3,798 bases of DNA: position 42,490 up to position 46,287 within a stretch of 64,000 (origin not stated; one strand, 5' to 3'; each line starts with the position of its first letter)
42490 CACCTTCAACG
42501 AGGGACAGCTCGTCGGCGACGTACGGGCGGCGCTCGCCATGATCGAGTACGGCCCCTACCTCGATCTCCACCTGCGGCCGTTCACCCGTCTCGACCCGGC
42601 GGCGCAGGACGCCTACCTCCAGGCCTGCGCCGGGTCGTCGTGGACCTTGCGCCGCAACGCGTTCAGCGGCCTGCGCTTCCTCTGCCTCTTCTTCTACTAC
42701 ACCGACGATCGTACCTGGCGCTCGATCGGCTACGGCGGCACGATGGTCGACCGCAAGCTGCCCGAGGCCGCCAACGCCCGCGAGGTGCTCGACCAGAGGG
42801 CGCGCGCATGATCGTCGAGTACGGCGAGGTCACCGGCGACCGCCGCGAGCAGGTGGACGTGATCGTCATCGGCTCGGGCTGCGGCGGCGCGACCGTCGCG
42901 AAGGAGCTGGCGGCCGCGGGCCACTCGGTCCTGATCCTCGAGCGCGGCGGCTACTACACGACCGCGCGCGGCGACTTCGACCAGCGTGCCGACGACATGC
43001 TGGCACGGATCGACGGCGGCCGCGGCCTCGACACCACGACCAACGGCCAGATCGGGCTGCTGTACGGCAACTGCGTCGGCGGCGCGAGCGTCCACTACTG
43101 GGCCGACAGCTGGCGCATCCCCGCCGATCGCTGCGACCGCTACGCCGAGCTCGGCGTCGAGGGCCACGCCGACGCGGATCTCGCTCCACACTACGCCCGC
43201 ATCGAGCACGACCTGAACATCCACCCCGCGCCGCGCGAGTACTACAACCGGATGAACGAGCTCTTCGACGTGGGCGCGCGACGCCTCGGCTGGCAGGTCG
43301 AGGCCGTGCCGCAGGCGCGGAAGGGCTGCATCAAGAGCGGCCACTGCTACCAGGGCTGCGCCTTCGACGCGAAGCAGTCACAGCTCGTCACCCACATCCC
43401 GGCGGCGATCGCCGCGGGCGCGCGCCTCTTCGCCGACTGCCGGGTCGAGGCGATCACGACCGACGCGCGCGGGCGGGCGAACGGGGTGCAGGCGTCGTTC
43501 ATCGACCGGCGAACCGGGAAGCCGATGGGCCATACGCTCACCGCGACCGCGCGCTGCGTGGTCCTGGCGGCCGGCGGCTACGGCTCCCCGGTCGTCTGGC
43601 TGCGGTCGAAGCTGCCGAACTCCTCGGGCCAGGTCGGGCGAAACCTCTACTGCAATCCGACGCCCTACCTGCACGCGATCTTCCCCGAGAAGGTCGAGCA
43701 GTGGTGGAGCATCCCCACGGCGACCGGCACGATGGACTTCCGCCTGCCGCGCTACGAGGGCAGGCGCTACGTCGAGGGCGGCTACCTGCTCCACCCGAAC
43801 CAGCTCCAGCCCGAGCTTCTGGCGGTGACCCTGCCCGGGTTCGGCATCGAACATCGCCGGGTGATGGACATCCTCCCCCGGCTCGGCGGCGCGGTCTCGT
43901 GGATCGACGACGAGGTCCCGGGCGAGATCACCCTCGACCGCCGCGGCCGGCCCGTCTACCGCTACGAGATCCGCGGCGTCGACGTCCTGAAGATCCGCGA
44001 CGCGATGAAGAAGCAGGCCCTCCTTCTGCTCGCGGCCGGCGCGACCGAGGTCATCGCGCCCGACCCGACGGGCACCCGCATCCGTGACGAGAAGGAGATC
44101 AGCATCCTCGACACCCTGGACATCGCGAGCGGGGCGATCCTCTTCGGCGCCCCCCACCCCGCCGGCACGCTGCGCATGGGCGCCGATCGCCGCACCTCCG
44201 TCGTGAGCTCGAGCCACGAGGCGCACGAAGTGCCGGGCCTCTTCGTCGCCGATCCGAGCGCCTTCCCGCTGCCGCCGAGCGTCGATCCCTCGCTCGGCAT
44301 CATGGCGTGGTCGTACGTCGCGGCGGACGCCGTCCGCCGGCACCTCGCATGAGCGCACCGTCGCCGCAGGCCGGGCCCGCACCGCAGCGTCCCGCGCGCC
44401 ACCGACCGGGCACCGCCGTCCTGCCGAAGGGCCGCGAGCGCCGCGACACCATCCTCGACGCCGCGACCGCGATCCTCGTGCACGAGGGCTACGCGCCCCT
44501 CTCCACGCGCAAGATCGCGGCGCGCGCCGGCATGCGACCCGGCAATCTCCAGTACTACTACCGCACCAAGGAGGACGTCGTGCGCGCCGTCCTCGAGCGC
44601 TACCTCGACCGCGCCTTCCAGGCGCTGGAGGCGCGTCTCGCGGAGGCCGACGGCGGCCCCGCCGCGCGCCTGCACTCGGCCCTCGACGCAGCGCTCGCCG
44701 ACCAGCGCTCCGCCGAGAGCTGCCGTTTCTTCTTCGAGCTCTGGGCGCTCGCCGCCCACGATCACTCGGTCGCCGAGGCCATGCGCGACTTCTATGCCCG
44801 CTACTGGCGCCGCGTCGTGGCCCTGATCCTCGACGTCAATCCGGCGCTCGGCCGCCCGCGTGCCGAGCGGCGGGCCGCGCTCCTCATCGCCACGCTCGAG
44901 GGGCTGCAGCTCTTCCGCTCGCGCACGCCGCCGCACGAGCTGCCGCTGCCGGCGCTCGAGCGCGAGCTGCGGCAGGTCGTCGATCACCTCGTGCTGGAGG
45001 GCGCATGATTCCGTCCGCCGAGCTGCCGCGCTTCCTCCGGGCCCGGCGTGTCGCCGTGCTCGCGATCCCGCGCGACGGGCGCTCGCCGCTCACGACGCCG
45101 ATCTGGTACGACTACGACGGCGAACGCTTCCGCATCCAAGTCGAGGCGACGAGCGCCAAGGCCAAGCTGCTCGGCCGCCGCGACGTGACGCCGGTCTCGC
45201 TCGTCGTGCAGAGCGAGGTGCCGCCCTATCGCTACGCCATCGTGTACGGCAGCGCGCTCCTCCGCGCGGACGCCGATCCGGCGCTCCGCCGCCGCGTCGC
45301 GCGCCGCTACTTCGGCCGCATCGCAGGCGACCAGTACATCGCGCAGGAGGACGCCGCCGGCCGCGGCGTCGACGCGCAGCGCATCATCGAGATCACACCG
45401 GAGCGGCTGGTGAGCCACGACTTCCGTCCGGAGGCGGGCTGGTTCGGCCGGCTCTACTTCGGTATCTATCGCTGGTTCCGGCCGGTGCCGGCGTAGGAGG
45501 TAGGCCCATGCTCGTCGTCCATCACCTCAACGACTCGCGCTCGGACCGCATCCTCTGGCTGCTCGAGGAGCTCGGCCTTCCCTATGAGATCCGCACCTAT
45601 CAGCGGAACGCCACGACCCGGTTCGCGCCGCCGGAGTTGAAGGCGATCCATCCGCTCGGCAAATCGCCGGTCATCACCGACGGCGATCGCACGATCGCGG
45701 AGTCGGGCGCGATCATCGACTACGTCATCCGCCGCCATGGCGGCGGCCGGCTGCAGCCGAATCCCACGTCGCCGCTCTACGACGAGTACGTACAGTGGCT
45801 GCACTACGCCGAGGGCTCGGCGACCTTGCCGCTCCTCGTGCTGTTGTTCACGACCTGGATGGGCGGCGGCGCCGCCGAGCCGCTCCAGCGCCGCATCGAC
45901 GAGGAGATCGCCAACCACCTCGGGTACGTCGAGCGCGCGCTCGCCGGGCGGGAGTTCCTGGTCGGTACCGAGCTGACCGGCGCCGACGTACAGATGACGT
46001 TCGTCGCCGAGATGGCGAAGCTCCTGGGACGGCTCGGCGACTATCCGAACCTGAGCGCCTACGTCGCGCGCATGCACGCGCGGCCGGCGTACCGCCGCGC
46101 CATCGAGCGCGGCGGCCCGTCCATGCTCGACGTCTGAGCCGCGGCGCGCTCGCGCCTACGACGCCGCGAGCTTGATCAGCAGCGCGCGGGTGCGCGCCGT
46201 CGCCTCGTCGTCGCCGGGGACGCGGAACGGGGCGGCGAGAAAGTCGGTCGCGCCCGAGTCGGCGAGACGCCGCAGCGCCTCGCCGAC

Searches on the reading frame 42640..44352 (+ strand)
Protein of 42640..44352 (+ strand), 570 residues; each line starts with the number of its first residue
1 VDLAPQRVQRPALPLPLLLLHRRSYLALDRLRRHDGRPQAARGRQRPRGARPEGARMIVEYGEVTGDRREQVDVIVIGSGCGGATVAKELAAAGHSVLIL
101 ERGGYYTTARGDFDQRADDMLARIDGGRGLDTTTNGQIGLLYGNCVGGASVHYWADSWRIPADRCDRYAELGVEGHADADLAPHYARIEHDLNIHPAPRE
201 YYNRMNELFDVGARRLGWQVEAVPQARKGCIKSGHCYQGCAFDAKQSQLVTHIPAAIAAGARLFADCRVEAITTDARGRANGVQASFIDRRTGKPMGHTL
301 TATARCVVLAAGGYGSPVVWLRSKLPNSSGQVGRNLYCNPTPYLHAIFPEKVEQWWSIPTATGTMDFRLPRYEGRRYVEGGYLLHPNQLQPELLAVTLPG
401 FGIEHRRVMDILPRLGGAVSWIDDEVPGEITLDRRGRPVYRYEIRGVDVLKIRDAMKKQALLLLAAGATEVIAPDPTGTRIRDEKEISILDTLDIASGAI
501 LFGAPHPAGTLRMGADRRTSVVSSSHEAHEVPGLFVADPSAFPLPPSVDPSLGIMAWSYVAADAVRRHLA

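Call 42: search_protein_families(library=pfam, proteins=[window:42640-44352:+], max_evalue=0.001)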
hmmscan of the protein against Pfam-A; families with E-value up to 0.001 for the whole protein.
window:42640-44352:+ (570 aa): 7 families
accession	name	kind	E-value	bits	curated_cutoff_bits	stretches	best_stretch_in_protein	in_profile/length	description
PF00732.25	GMC_oxred_N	-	8.3e-29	101.4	23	1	128-338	8-215/218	GMC oxidoreductase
PF05199.19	GMC_oxred_C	-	7.6e-15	56.1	24.6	1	428-556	5-137/139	GMC oxidoreductase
PF01266.30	DAO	-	4.7e-11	43.3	27.9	2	255-382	158-270/353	FAD dependent oxidoreductase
PF00890.30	FAD_binding_2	-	1.3e-07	31.6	20.4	1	73-105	1-33/414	FAD binding domain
PF13450.12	NAD_binding_8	-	7.6e-05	23.4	21.9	1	76-103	1-28/68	NAD(P)-binding Rossmann-like domain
PF07992.20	Pyr_redox_2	-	0.00017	21.5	26.1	1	73-105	2-34/291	Pyridine nucleotide-disulphide oxidoreductase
PF01494.25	FAD_binding_3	-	0.00031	20.5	22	1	72-103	2-33/349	FAD binding domain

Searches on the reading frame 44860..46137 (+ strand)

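Call 68: search_protein_families(library=pfam, proteins=[window:44860-46137:+], max_evalue=0.001)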
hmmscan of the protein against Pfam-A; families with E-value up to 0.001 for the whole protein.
window:44860-46137:+ (425 aa): 6 families
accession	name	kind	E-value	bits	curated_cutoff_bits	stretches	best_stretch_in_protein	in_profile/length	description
PF02798.26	GST_N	-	9.2e-15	55.2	20.9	1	217-289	3-74/76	Glutathione S-transferase, N-terminal domain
PF13409.12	GST_N_2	-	2.8e-13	50.7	25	1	228-289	5-67/70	Glutathione S-transferase, N-terminal domain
PF13417.12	GST_N_3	-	1.4e-12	48.2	22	1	221-295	2-73/75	Glutathione S-transferase, N-terminal domain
PF00043.30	GST_C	-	4e-08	33.8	20.7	1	340-409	21-93/93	Glutathione S-transferase, C-terminal domain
PF14497.11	GST_C_3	-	1.5e-07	32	21.6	1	345-409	26-95/104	Glutathione S-transferase, C-terminal domain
PF13410.11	GST_C_2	-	4.6e-06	27.1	24.9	1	344-404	5-69/69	Glutathione S-transferase, C-terminal domain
